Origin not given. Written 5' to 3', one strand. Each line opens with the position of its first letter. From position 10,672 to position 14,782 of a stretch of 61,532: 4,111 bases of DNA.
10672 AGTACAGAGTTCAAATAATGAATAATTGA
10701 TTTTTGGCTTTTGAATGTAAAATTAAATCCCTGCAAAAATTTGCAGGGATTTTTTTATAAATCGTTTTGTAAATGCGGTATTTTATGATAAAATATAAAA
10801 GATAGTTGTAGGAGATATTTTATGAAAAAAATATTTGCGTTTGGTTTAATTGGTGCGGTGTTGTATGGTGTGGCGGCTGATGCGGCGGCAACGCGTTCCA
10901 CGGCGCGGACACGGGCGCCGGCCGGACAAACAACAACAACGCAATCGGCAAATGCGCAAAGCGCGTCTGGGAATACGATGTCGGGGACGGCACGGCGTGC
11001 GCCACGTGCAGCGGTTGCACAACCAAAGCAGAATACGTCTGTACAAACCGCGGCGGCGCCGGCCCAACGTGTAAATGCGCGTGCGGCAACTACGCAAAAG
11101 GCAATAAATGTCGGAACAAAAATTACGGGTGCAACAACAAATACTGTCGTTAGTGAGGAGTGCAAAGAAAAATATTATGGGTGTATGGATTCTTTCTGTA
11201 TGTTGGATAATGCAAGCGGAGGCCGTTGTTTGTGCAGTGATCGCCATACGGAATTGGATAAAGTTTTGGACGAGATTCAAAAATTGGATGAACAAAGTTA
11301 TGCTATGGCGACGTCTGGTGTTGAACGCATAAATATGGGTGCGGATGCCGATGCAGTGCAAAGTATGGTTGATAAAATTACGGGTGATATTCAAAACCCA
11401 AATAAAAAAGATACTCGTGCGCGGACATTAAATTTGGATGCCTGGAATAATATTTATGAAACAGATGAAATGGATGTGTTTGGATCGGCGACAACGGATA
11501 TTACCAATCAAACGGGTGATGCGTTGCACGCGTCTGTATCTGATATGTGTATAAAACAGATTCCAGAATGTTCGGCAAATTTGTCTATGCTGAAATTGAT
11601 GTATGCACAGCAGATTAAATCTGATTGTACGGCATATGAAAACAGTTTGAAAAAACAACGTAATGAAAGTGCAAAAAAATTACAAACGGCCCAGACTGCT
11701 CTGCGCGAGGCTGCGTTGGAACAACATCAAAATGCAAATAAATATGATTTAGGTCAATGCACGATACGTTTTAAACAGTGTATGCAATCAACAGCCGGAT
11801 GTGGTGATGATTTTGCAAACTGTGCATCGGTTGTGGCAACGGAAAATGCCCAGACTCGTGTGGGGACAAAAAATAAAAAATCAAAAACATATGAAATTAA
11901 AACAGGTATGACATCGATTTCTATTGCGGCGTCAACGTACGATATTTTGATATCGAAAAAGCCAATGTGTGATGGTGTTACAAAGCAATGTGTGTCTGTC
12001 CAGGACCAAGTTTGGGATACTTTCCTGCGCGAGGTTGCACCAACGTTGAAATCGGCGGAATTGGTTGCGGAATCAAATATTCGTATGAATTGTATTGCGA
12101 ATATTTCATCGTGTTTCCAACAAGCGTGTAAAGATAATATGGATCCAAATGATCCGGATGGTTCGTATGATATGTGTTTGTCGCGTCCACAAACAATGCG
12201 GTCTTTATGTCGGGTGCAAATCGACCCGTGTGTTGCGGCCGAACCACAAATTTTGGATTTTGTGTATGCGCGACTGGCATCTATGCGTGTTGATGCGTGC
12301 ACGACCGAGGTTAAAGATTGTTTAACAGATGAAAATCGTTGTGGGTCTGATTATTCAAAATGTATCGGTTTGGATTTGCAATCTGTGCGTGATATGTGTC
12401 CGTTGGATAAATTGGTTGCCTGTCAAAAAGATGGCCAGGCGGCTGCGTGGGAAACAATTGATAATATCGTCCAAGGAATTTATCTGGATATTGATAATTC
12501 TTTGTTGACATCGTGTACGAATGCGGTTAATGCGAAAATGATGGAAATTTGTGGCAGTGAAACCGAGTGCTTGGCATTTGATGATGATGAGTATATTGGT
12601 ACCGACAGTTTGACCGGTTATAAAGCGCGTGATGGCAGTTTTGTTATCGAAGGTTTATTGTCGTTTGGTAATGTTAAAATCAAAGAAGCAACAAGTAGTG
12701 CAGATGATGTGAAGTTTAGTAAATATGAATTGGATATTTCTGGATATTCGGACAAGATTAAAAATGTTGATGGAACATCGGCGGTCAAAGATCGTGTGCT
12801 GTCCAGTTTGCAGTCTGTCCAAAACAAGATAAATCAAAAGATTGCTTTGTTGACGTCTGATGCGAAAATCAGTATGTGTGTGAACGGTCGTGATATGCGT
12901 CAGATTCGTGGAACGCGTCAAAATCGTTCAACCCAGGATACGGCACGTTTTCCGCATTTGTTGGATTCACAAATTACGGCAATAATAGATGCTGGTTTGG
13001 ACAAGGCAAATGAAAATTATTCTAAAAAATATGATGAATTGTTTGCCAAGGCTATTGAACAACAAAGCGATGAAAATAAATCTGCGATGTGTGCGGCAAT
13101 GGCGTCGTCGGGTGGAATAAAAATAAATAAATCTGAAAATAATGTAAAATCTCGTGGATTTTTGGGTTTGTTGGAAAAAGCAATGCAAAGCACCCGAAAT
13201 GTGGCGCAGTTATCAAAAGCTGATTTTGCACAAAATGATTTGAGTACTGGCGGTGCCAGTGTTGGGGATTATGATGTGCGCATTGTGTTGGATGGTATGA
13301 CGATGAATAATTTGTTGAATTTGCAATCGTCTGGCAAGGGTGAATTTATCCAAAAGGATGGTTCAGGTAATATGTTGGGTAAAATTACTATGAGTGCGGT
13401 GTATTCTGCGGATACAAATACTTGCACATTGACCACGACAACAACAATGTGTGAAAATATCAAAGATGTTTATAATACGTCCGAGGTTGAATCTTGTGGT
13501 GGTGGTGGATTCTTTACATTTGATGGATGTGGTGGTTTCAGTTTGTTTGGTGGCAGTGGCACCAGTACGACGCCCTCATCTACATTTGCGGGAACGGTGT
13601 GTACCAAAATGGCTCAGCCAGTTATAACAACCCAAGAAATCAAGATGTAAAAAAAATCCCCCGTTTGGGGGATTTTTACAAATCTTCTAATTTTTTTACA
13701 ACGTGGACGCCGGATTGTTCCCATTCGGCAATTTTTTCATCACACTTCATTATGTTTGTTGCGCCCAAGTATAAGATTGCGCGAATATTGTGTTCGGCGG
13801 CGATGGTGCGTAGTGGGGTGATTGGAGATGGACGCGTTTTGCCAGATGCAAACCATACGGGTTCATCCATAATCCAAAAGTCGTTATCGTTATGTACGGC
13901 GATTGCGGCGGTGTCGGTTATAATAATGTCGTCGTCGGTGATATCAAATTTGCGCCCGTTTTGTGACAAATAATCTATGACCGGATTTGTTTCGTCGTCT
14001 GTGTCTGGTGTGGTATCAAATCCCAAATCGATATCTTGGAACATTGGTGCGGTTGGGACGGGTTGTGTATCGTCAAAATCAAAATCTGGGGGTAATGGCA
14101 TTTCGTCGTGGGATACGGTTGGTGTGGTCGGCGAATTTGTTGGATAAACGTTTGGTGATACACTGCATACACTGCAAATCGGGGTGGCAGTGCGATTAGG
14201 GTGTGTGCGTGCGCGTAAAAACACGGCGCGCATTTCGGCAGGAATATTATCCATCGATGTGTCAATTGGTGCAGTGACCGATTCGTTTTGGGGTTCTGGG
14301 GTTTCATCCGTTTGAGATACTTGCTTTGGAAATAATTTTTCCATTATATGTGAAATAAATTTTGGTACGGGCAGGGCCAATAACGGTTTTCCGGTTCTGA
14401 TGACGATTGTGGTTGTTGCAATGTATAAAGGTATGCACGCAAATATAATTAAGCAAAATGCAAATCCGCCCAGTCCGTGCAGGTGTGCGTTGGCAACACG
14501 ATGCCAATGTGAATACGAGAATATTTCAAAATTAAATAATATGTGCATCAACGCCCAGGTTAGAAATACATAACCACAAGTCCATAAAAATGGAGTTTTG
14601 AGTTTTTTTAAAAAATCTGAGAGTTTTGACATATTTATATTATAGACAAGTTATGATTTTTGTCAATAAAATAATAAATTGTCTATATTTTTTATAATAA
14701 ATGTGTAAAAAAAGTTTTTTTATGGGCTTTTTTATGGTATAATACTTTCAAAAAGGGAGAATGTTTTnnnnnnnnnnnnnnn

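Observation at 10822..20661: Locus 1 of an expanded family of large exported cysteine-rich proteins (C-x6-C-x4/6-C-G-x-[DN]-[FYW]-x2-C modules)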

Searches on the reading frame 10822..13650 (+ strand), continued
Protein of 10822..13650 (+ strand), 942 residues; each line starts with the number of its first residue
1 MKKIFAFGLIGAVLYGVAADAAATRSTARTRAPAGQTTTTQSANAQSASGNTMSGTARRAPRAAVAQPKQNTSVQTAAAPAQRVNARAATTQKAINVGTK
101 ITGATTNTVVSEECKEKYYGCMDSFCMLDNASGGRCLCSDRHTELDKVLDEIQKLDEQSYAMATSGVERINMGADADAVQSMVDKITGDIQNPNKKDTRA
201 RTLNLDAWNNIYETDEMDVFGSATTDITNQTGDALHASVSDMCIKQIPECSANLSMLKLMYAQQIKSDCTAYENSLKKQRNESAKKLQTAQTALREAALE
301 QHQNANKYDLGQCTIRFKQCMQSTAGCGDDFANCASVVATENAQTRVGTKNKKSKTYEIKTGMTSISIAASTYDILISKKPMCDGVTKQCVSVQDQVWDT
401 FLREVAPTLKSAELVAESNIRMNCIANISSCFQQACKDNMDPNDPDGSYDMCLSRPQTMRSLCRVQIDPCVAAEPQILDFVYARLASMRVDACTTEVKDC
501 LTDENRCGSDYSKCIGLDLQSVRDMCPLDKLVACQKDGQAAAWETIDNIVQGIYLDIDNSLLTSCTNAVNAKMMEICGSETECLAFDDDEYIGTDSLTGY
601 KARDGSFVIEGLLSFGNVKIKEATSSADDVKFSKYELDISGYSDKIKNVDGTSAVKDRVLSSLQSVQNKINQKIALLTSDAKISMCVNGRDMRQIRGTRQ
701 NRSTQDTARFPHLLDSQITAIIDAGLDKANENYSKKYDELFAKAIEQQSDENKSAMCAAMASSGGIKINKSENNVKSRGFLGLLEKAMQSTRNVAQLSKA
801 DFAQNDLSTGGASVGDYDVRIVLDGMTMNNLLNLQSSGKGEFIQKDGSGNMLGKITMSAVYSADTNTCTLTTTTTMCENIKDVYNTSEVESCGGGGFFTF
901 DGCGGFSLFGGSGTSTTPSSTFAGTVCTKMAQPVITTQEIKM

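Call 56: search_protein_families(library=pfam, alignment_id=A2, max_evalue=1)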
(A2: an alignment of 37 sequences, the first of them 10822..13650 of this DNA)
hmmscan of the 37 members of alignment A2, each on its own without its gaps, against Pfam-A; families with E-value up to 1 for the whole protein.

A. member 1, window:10822-13650:+ (942 aa): 1 family
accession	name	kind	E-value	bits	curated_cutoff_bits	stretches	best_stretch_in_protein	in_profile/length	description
PF05002.20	SGS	-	0.021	15.4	23.9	1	728-778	17-67/82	SGS domain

B. families by the number of members that match (of 37 scanned): 20 families
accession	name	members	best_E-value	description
PF25016.1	EGF_Pikachurin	7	0.32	Pikachurin, EGF-like domain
PF03978.18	Borrelia_REV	3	0.011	Borrelia burgdorferi REV protein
PF05002.20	SGS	1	0.021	SGS domain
PF09021.16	HutP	1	0.028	HutP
PF11957.13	efThoc1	1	0.039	THO complex subunit 1 transcription elongation factor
PF19552.4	DUF6075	1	0.041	Family of unknown function (DUF6075)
PF01499.21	Herpes_UL25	1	0.051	Herpesvirus UL25 family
PF10439.15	Bacteriocin_IIc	1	0.094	Bacteriocin class II with double-glycine leader peptide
PF24740.1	DUF7691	1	0.1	Domain of unknown function (DUF7691)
PF13441.11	Gly-zipper_YMGG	1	0.1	YMGG-like Gly-zipper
PF15468.11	DUF4636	1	0.13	Domain of unknown function (DUF4636)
PF20793.2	VopS_N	1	0.13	Adenosine monophosphate-protein transferase VopS, N-terminal domain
PF12462.13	Helicase_IV_N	1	0.15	DNA helicase IV / RNA helicase N terminal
PF04837.17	MbeB_N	1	0.16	MbeB-like, N-term conserved region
PF10365.15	DUF2436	1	0.21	Domain of unknown function (DUF2436)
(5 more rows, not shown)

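Call 58: find_encoding_contigs(protein=P0042, flank=10000, max_places=2)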
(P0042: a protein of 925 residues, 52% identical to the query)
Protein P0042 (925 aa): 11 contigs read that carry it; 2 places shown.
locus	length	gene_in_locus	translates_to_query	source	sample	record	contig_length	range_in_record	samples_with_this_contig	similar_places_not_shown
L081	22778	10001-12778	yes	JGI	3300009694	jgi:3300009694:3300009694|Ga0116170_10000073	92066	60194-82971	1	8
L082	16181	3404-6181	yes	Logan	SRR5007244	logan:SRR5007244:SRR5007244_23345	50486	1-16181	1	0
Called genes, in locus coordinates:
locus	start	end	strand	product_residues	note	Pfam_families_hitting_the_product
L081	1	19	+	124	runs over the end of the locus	PF00238:Ribosomal_L14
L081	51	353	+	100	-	PF00467:KOW (weak), PF17136:ribosomal_L24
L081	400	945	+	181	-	PF00281:Ribosomal_L5, PF00673:Ribosomal_L5_C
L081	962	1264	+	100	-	PF00253:Ribosomal_S14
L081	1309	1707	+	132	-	PF00410:Ribosomal_S8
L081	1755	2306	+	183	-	PF00347:Ribosomal_L6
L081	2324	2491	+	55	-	-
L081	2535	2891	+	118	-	PF00861:Ribosomal_L18p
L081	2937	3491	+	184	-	PF00333:Ribosomal_S5, PF03719:Ribosomal_S5_C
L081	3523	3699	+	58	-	PF00327:Ribosomal_L30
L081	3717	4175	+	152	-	PF00828:Ribosomal_L27A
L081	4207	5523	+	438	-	PF00344:SecY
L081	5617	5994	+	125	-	PF00416:Ribosomal_S13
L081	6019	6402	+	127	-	PF00411:Ribosomal_S11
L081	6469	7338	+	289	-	PF01636:APH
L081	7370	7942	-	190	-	-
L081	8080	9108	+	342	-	PF01193:RNA_pol_L, PF01000:RNA_pol_A_bac, PF03118:RNA_pol_A_CTD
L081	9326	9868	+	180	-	PF01196:Ribosomal_L17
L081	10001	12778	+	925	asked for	-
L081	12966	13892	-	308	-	-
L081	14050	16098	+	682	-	-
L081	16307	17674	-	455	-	-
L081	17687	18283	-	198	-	-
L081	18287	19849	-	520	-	-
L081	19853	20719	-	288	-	-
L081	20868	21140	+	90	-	-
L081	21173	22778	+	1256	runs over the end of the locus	PF13637:Ank_4 (weak)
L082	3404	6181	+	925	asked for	-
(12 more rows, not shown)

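Call 67: list_cluster_members(proteins=[P0161, P0171, P0224, P0243, P0259, P0274, P0293, P0299, P0303, P0306])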
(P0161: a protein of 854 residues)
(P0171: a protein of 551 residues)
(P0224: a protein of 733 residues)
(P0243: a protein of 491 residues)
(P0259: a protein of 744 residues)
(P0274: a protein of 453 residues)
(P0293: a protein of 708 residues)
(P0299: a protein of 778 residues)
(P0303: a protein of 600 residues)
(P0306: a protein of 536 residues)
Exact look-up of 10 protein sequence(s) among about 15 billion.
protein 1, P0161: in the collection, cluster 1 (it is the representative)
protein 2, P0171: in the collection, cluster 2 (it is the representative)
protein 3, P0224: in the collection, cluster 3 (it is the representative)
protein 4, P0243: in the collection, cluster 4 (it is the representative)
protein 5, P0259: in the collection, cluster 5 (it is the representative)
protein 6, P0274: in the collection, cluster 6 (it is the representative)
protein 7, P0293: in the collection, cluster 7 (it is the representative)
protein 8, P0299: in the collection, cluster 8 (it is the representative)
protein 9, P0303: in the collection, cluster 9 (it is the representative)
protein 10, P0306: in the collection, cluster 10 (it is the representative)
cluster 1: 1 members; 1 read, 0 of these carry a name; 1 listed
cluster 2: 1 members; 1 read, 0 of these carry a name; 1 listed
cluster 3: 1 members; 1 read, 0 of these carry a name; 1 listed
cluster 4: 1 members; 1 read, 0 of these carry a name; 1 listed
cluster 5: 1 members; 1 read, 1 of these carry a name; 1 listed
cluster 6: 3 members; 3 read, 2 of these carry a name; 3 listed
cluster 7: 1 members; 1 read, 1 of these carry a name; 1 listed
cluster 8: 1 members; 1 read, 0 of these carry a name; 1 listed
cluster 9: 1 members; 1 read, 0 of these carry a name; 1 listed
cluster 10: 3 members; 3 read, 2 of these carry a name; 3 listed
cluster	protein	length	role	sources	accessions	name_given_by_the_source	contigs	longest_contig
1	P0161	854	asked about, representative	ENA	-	-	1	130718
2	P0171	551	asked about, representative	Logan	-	-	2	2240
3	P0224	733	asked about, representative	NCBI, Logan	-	-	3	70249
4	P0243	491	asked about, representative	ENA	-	-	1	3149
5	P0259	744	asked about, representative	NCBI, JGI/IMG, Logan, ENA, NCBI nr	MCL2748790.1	MAG: hypothetical protein FWE50_01820 [Alphaproteobacteria bacterium] | hypothetical protein [Alphaproteobacteria bacterium]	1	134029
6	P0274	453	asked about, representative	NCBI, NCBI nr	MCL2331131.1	MAG: hypothetical protein FWC61_01145, partial [Proteobacteria bacterium] | hypothetical protein [Pseudomonadota bacterium]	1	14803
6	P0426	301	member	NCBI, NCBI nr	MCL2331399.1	MAG: hypothetical protein FWC61_02525 [Proteobacteria bacterium] | hypothetical protein [Pseudomonadota bacterium]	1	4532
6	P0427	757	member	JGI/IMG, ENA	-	-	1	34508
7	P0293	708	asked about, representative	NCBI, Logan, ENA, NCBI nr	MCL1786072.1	MAG: hypothetical protein FWG39_02900 [Alphaproteobacteria bacterium] | hypothetical protein [Alphaproteobacteria bacterium]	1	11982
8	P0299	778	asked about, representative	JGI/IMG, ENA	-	-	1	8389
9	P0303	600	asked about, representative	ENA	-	-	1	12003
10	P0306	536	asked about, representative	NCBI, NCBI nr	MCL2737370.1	MAG: hypothetical protein FWE17_00710, partial [Alphaproteobacteria bacterium] | hypothetical protein [Alphaproteobacteria bacterium]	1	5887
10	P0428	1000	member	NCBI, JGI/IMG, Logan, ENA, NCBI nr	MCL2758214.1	MAG: hypothetical protein FWE64_02735 [Alphaproteobacteria bacterium] | hypothetical protein [Alphaproteobacteria bacterium]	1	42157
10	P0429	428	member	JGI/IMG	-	-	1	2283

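Call 71: search_protein_families(library=pfam, proteins=[L081:17687-18283:-, L081:16307-17674:-, L081:20868-21140:+, L081:7370-7942:-, L056:12700-13398:-], max_evalue=0.01)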
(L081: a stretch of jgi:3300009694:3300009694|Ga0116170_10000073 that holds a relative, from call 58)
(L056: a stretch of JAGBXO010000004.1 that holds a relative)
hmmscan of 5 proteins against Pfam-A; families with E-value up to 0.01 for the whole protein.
L081:17687-18283:- (198 aa): 0 families

L081:16307-17674:- (455 aa): 0 families

L081:20868-21140:+ (90 aa): 0 families

L081:7370-7942:- (190 aa): 0 families

L056:12700-13398:- (232 aa): 0 families

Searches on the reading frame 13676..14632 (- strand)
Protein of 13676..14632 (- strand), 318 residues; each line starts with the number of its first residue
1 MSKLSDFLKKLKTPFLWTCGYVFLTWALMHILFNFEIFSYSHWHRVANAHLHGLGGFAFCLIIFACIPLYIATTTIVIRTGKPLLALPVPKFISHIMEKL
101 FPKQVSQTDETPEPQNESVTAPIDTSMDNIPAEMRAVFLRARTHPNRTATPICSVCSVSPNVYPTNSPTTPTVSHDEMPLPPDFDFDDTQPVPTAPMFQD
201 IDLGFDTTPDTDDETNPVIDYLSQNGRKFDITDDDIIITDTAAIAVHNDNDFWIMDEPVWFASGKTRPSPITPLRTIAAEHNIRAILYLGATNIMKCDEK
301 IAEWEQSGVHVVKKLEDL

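Call 5: search_protein_families(library=pfam, proteins=[window:13676-14632:-], max_evalue=1)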
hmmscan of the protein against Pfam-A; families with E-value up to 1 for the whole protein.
window:13676-14632:- (318 aa): 0 families

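Call 6: search_protein_families(library=ncbifam, proteins=[window:13676-14632:-], max_evalue=1)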
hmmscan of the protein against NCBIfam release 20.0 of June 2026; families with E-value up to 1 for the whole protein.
window:13676-14632:- (318 aa): 1 family
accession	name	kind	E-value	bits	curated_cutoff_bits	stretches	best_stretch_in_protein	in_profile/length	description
NF041730.1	XrtH_assoc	equivalog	0.067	12.9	35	1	69-123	10-64/184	exosortase H-associated membrane protein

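Call 35: search_protein_families(library=phrogs, proteins=[window:13676-14632:-], max_evalue=0.01)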
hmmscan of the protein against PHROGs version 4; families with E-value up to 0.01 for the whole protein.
window:13676-14632:- (318 aa): 0 families

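Call 50: search_solved_structures(query=A4, max_evalue=5)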
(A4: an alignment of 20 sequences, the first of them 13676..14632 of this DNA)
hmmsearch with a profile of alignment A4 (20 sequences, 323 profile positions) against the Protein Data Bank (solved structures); distinct sequences matched with E-value up to 5: 1.
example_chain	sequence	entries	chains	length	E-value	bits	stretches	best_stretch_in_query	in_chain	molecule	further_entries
9q2m_E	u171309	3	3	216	1.3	11.6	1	120-172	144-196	60S ribosomal protein L6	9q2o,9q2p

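Call 51: search_protein_families(library=pfam, alignment_id=A4, max_evalue=1)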
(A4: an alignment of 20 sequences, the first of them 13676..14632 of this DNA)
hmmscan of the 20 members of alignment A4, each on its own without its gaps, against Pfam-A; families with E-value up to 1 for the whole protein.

A. member 1, window:13676-14632:- (318 aa): 0 families

B. families by the number of members that match (of 20 scanned): 9 families
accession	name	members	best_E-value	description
PF00032.22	Cytochrom_B_C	1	0.039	Cytochrome b(C-terminal)/b6/petD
PF01292.26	Ni_hydr_CYTB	1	0.05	Prokaryotic cytochrome b561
PF22559.2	GNAT-phage-like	1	0.064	Phage GNAT-like domain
PF08193.16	INO80_Ies4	1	0.077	INO80 complex subunit Ies4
PF25698.1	EBNA2_Core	1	0.11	EBNA-2 core transactivation domain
PF05398.16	PufQ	1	0.14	PufQ cytochrome subunit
PF04546.19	Sigma70_ner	1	0.17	Sigma-70, non-essential region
PF00860.26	Xan_ur_permease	1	0.19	Permease family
PF18754.6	Nmad3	1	0.23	Nucleotide modification associated domain 3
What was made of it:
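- Tried and rejected: TM318 C-terminal domain: tested for a PDB or Pfam relative, with none found (calls 50, 51).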
